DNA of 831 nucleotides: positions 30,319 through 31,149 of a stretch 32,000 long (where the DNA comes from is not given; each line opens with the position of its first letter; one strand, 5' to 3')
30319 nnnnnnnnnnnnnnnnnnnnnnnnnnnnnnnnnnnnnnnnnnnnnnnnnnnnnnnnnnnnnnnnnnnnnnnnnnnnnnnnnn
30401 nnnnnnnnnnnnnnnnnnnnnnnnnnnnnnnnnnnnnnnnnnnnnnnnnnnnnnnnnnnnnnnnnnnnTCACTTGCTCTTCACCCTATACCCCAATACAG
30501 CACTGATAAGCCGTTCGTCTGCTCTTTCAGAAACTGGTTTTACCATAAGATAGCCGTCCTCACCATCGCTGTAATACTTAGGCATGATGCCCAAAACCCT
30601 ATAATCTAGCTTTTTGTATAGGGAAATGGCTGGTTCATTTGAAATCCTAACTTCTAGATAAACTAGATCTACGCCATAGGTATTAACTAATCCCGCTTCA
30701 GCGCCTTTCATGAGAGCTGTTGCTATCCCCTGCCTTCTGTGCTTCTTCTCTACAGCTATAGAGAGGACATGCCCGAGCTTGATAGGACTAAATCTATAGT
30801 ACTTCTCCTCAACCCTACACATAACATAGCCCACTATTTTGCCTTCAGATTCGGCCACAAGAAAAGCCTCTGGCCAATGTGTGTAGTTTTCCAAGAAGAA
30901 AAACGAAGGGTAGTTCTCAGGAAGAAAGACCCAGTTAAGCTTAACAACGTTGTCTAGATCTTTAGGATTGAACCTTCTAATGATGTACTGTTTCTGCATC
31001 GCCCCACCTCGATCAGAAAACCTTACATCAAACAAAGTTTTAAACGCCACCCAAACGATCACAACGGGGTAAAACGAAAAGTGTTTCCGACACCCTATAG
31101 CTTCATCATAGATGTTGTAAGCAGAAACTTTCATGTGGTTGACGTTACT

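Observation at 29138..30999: Operon of Ard1-type acetyltransferase, cysteine-less TusA-fold protein and CX5CX2C radical-SAM enzyme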

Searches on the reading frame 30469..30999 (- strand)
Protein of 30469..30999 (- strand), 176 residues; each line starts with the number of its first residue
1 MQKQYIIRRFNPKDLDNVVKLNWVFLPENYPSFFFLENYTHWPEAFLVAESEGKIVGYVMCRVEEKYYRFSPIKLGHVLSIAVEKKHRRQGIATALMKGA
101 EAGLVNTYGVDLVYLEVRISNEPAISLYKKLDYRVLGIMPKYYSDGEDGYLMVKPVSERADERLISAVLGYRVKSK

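Call 3: search_protein_families(library=pfam, proteins=[window:30469-30999:-], max_evalue=1)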
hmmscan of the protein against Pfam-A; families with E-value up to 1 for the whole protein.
window:30469-30999:- (176 aa): 10 families
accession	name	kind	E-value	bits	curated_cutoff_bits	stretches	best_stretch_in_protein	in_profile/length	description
PF00583.31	Acetyltransf_1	-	3.4e-20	72.9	20.7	1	17-133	3-116/116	Acetyltransferase (GNAT) family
PF13508.13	Acetyltransf_7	-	7.1e-16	58.8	27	1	44-134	3-83/84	Acetyltransferase (GNAT) domain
PF13673.13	Acetyltransf_10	-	2.3e-10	41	23.6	1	46-137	33-111/128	Acetyltransferase (GNAT) domain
PF13527.13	Acetyltransf_9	-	6.9e-09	36.2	25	1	7-134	2-125/127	Acetyltransferase (GNAT) domain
PF08445.16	FR47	-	3.5e-07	30.6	22.1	1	76-135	22-79/86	FR47-like protein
PF13523.12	Acetyltransf_8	-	8.3e-05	22.7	27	1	47-135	47-139/145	Acetyltransferase (GNAT) domain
PF13420.13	Acetyltransf_4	-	0.00025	21.5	24.3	1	35-147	40-148/155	Acetyltransferase (GNAT) domain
PF17013.11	Acetyltransf_15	-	0.00094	19.1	35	1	51-111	44-108/210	Putative acetyl-transferase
PF13302.13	Acetyltransf_3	-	0.0038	18.3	25.4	1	45-133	55-137/138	Acetyltransferase (GNAT) domain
PF13880.12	Acetyltransf_13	-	0.0075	16.5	22.8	1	80-106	9-35/69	ESCO1/2 acetyl-transferase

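Call 4: search_protein_families(library=ncbifam, proteins=[window:30469-30999:-], max_evalue=1)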
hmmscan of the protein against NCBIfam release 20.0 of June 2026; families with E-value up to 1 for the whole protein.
window:30469-30999:- (176 aa): 30 families (the best 25 are shown)
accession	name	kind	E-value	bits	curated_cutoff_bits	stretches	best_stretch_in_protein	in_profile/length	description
TIGR01575.1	rimI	equivalog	7.2e-23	81.2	86.4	1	35-152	23-132/132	ribosomal protein S18-alanine N-acetyltransferase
NF002959.0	PRK03624.1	equivalog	5.3e-17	61.9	124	1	2-135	4-131/147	GNAT family acetyltransferase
NF033083.0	AAC_3_I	equivalog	7.1e-10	39.2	200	1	46-134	50-135/145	AAC(3)-I family aminoglycoside N-acetyltransferase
NF007527.0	PRK10140.1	equivalog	5.6e-09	36.1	236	1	47-151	54-157/162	N-acetyltransferase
NF007025.1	PRK09491.1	equivalog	3.9e-08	33.3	173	1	78-145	65-131/145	ribosomal protein S18-alanine N-acetyltransferase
TIGR03103.1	trio_acet_GNAT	equivalog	1.2e-05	24.1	569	1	45-137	124-216/547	N-acetylglutaminylglutamine synthetase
NF040504.1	resist_ArsN1b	equivalog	7.3e-05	22.6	210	1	45-140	49-140/159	arsinothricin resistance N-acetyltransferase ArsN1 family B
NF000487.1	stat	exception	9.8e-05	21.9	420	1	79-144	108-176/189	streptothricin N-acetyltransferase STAT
TIGR03448.1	mycothiol_MshD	equivalog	0.00011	21.7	163.1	1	44-136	199-288/294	mycothiol synthase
NF043067.1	AAC_6p_group_E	equivalog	0.00027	20.8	140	1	43-131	37-125/140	aminoglycoside 6'-N-acetyltransferase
NF000108.1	AAC_2p_Ia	exception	0.00029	20.9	350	1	46-112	46-112/178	aminoglycoside N-acetyltransferase AAC(2')-Ia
TIGR03585.1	PseH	equivalog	0.00032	20.8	93.1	1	85-145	86-145/156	UDP-4-amino-4,6-dideoxy-N-acetyl-beta-L-altrosamine N-acetyltransferase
NF049894.1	CG3035_N_ac_Glu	equivalog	0.00034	19.9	280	1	80-134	237-290/300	N-acetylglutamate synthase, CG3035 family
NF008212.0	PRK10975.1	equivalog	0.0007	19.5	219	1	46-135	141-222/232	dTDP-4-amino-4,6-dideoxy-D-galactose acyltransferase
NF000225.3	AAC_6p_Strep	exception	0.00079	19.4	250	1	47-149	43-140/156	aminoglycoside 6'-N-acetyltransferase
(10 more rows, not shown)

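Call 28: search_solved_structures(query=window:30469-30999:-, max_evalue=0.00001)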
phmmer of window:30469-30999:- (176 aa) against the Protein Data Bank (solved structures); distinct sequences matched with E-value up to 0.00001: 42.
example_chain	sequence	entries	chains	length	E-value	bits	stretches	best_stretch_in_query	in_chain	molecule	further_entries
4r3k_A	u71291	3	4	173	3e-39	137.6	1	4-157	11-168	Uncharacterized N-acetyltransferase SSO0209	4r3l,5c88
4lx9_A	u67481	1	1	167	7e-39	136.4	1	4-156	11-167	ARCHAEAL AMINO-TERMINAL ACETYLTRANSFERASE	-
2x7b_A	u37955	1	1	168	7.2e-39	136.4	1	4-156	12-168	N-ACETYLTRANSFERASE SSO0209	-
6ag5_A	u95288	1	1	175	1.8e-37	131.8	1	4-157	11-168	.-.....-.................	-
6ag4_A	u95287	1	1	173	4.8e-37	130.5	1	4-157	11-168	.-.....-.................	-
9fpz_2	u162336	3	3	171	9.1e-31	110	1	7-162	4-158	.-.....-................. 10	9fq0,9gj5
6c95_B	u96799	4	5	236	2.1e-30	108.8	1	7-163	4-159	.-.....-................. 10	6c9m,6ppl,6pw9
9gj6_A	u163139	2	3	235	2.4e-30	108.7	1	7-163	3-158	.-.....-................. 10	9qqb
9f1b_DC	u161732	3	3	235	2.2e-29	105.5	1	7-163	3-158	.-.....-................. 10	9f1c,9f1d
4kvm_E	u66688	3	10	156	7.3e-25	90.8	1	11-156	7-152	N-terminal acetyltransferase A complex catalytic subunit ard1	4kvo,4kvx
5nnp_B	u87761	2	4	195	5.1e-23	84.8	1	7-154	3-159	Putative uncharacterized protein | Naa10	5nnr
4pv6_C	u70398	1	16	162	7.5e-22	81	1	7-158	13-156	N-terminal acetyltransferase complex subunit [ARD1]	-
6zmp_A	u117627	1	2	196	1.2e-21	80.3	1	6-146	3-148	N-terminal acetyltransferase-like protein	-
7stx_A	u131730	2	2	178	3.5e-19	72.3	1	7-164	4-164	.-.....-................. 20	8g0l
6vp9_A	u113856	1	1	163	6.7e-19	71.4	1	7-158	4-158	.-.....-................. 20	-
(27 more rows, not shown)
